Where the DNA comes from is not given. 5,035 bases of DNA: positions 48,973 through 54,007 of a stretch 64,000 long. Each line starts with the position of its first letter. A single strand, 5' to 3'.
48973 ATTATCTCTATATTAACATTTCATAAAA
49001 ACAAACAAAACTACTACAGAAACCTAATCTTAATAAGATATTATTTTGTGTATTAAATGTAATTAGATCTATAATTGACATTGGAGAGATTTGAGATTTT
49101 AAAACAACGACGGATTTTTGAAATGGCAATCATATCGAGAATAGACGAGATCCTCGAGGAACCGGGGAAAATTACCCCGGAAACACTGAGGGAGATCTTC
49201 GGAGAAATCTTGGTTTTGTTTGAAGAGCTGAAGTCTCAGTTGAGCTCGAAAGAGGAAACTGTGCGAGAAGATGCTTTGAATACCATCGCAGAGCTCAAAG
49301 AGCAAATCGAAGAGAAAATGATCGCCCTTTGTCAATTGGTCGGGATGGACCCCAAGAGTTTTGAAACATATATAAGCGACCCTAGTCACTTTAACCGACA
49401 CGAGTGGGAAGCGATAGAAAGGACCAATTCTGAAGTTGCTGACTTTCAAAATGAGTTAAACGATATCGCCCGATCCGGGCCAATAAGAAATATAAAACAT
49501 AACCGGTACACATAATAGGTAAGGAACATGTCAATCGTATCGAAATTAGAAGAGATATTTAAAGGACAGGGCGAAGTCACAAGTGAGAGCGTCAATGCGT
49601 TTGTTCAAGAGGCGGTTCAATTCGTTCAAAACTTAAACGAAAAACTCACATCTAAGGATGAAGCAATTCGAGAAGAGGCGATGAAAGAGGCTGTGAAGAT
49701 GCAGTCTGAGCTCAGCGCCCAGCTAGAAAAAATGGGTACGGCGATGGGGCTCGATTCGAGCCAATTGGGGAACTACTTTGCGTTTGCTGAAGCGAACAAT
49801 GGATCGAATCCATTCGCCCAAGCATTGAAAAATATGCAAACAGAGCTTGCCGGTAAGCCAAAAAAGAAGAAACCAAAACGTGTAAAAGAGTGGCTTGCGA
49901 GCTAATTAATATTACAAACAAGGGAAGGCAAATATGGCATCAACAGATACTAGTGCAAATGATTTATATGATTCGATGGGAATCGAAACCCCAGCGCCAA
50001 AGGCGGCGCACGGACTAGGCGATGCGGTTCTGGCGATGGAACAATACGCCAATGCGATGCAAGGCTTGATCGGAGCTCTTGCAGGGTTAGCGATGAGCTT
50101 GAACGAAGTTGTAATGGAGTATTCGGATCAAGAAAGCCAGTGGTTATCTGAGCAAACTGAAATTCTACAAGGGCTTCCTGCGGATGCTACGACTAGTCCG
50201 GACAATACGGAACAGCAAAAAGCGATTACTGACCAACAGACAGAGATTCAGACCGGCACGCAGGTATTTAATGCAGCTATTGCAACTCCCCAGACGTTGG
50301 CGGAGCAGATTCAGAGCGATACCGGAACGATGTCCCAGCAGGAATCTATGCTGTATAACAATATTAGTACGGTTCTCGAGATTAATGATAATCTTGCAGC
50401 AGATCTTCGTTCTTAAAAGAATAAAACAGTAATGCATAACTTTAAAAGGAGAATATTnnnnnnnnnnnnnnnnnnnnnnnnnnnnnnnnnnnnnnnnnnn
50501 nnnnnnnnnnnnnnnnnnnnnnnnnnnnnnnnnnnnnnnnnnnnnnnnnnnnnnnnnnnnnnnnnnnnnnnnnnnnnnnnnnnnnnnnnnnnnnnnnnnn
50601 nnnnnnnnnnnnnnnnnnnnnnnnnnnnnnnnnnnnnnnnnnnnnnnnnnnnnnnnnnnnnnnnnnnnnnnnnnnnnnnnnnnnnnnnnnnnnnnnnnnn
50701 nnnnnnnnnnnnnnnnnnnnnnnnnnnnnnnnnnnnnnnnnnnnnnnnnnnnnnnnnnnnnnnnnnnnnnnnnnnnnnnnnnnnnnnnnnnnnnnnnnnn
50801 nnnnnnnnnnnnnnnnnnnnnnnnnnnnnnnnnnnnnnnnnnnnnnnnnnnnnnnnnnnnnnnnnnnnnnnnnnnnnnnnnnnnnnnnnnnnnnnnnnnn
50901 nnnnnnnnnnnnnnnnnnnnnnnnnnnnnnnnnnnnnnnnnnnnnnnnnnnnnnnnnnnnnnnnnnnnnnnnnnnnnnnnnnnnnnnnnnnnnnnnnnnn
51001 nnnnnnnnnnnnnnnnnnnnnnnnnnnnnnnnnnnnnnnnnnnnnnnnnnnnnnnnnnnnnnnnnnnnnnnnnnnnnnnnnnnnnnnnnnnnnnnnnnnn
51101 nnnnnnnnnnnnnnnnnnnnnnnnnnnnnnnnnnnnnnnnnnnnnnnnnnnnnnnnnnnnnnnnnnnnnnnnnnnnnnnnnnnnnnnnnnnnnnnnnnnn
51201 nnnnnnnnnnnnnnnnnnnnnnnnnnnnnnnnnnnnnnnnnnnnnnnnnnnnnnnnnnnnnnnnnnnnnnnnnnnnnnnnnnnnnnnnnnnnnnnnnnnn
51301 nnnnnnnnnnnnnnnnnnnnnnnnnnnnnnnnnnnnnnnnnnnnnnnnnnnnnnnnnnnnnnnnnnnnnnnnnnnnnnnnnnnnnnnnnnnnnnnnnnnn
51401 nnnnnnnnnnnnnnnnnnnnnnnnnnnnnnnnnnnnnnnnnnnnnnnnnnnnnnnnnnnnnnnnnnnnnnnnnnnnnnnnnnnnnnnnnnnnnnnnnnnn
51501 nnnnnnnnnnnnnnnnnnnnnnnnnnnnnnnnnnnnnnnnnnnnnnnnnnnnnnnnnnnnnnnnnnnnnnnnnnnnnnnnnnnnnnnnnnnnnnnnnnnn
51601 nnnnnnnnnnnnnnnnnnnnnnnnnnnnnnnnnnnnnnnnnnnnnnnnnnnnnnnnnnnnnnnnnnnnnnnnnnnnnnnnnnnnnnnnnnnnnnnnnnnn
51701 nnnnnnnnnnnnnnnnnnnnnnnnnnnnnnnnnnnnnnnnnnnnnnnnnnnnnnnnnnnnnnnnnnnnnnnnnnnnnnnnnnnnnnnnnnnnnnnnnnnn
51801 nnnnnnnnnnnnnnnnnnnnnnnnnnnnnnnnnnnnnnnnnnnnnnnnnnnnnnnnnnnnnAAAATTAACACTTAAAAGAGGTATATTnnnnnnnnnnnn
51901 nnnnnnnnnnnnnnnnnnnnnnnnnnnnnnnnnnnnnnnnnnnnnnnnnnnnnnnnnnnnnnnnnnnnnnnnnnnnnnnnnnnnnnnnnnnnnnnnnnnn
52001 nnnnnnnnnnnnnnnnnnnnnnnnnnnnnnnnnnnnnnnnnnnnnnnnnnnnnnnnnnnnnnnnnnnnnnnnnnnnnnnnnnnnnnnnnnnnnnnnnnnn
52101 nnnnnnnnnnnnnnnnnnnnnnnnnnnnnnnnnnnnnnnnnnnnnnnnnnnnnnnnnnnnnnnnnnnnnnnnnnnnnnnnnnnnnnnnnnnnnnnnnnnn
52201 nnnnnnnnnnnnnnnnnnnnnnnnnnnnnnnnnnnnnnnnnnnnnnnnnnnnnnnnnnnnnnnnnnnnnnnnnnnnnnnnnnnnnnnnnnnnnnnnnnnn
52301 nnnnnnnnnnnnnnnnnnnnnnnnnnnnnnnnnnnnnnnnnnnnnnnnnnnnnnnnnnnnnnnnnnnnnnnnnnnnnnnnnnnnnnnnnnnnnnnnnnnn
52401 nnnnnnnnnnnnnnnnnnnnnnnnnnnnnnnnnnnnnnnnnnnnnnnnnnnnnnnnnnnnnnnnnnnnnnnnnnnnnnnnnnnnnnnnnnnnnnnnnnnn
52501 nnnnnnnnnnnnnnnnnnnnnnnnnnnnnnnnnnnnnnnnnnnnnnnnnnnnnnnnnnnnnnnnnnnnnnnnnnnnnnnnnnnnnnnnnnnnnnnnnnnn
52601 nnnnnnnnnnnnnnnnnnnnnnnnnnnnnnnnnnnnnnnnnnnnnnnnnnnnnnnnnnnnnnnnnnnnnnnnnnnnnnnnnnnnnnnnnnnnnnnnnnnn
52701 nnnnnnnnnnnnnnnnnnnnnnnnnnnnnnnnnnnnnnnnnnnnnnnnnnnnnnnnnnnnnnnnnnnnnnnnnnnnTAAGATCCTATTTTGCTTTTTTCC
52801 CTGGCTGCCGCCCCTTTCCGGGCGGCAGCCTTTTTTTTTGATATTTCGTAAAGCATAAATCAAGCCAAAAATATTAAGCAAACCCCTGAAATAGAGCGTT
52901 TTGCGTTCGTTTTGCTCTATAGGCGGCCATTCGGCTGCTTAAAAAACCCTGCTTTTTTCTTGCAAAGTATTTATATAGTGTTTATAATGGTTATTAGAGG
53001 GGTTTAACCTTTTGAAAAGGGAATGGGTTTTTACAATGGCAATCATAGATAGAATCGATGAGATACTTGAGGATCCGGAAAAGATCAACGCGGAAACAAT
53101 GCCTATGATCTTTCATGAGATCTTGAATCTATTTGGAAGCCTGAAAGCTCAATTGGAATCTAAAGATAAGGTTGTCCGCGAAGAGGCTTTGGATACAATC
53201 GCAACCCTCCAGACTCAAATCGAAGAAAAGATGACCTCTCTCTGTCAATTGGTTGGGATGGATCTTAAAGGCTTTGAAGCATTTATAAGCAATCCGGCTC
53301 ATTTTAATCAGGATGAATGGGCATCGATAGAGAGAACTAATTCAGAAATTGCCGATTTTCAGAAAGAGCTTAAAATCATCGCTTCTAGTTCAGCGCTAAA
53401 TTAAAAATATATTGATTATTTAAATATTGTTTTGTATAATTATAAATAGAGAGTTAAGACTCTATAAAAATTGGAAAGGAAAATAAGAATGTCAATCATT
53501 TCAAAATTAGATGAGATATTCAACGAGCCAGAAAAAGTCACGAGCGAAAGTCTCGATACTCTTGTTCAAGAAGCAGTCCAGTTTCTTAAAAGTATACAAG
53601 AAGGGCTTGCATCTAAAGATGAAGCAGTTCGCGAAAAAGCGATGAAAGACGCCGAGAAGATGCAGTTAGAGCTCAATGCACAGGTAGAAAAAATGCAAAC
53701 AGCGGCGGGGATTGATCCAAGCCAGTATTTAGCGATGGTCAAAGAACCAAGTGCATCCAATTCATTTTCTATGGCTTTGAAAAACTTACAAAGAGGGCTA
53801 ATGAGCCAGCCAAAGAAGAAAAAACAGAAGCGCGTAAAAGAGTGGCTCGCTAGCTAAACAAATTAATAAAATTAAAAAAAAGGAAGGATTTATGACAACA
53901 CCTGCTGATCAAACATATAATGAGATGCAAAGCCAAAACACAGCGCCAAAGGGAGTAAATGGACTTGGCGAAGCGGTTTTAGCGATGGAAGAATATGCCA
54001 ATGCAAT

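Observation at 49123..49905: Paralogous pair of small helical proteins heads each translocator cassette where an LcrH/Scc2-type TPR chaperone would be expected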

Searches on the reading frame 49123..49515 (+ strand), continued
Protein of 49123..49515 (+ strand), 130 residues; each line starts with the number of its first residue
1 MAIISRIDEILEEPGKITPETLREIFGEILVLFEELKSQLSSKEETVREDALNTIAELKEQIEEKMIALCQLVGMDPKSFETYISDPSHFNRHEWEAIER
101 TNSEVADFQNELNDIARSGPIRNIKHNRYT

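Call 100: find_related_loci(query=A11, collection=metagenome_contigs, flank=10000)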
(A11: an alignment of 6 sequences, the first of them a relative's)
Query A11 (145 aa) in metagenome_contigs; peptide patterns used: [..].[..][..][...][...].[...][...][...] (x = any residue, [..] = any of these).
62 stretches matched a pattern; 4 encode a relative of the query (tblastn E <= 1e-3); 4 distinct loci.
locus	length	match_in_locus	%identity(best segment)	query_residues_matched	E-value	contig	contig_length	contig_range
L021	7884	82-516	100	1-145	6e-95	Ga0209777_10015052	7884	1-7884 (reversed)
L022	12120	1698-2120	53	1-145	4e-49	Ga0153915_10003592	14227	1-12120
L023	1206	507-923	47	1-144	3e-41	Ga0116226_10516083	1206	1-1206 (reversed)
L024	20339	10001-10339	39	6-118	6e-25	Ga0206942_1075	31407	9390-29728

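Call 104: list_cluster_members(proteins=[P0014, P0017, P0022, P0024, P0026, P0028, P0031, P0032, P0040, P0045])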
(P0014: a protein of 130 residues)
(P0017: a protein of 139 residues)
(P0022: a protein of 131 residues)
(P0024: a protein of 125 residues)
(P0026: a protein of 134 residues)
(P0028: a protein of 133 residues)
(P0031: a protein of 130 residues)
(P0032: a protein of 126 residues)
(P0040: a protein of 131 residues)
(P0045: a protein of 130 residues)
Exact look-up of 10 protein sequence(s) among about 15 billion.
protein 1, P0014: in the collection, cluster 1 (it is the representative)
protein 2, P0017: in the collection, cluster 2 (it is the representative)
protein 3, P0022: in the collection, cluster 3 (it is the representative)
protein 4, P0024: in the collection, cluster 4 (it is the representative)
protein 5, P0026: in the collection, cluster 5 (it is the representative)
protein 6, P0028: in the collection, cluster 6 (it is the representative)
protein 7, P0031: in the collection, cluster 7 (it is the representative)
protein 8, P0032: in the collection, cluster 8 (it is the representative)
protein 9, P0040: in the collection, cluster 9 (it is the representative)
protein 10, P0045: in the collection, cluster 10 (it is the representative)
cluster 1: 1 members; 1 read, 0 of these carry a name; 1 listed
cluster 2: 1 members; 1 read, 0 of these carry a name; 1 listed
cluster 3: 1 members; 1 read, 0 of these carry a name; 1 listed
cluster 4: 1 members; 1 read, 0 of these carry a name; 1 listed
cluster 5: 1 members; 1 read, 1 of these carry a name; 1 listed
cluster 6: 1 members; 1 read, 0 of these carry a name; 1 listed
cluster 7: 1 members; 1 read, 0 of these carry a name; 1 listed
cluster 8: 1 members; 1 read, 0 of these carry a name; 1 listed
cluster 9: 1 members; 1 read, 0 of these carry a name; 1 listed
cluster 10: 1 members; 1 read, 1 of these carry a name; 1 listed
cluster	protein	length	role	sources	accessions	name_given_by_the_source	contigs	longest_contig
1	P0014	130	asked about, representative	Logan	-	-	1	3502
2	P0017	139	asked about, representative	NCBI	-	-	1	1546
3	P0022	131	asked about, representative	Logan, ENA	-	-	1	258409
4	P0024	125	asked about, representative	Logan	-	-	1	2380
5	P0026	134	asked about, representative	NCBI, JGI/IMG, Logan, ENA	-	hypothetical protein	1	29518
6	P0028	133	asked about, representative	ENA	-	-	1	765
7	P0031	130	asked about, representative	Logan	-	-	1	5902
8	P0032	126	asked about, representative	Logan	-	-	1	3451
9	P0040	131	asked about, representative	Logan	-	-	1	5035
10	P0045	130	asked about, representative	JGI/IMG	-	hypothetical protein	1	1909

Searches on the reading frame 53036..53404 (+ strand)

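Call 3: search_protein_families(library=pfam, proteins=[window:53036-53404:+], max_evalue=1)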
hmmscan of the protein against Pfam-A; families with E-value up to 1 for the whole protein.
window:53036-53404:+ (122 aa): 2 families
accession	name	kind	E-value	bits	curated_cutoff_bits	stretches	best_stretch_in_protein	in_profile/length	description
PF25718.1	Mycobacteriophage_73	-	0.1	13.5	27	1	48-98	12-60/85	Mycobacteriophage L5 gene 73 protein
PF20904.2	ExsD_M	-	0.24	11.9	27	1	41-69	31-59/66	Antiactivator protein ExsD helical hairpin domain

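Call 4: search_protein_families(library=ncbifam, proteins=[window:53036-53404:+], max_evalue=1)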
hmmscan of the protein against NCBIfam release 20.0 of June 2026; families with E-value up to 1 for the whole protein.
window:53036-53404:+ (122 aa): 3 families
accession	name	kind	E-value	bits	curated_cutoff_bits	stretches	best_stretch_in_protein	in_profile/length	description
NF047516.1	LA_3659_fam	equivalog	0.01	15.4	36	1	3-71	139-207/221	LA_3659 family protein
NF047514.1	SpiroCoCo_N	equivalog_domain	0.01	15.4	75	1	3-71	139-207/221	SpiroCoCo family coiled-coil protein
NF012163.2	BaeS_SmeS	equivalog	0.016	14.1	500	1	5-64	227-286/457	sensor histidine kinase efflux regulator BaeS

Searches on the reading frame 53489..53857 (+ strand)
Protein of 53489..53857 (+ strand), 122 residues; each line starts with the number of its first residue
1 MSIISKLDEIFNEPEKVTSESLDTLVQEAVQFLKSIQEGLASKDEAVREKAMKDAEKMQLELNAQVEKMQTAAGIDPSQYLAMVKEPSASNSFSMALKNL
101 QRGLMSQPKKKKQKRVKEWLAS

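Call 3: search_protein_families(library=pfam, proteins=[window:53489-53857:+], max_evalue=1)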
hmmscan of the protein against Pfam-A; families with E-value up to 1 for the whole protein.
window:53489-53857:+ (122 aa): 3 families
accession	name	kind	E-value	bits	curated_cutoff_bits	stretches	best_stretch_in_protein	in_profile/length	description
PF05478.16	Prominin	-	0.013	14.1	34.3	1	4-82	318-396/799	Prominin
PF23871.1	DUF7226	-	0.018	15.4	27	1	53-118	12-78/142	Domain of unknown function (DUF7226)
PF20421.4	DHR-2_Lobe_C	-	0.02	15.2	26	1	9-71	37-98/103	DHR-2, Lobe C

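Call 4: search_protein_families(library=ncbifam, proteins=[window:53489-53857:+], max_evalue=1)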
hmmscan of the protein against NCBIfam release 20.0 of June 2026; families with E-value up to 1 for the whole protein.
window:53489-53857:+ (122 aa): 2 families
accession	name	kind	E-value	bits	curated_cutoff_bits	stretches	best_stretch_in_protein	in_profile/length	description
NF010776.0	PRK14179.1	equivalog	0.089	11.9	445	1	55-118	11-71/284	bifunctional methylenetetrahydrofolate dehydrogenase/methenyltetrahydrofolate cyclohydrolase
TIGR03782.1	Bac_Flav_CT_J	equivalog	0.11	11.5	289.95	1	35-95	100-160/323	conjugative transposon protein TraJ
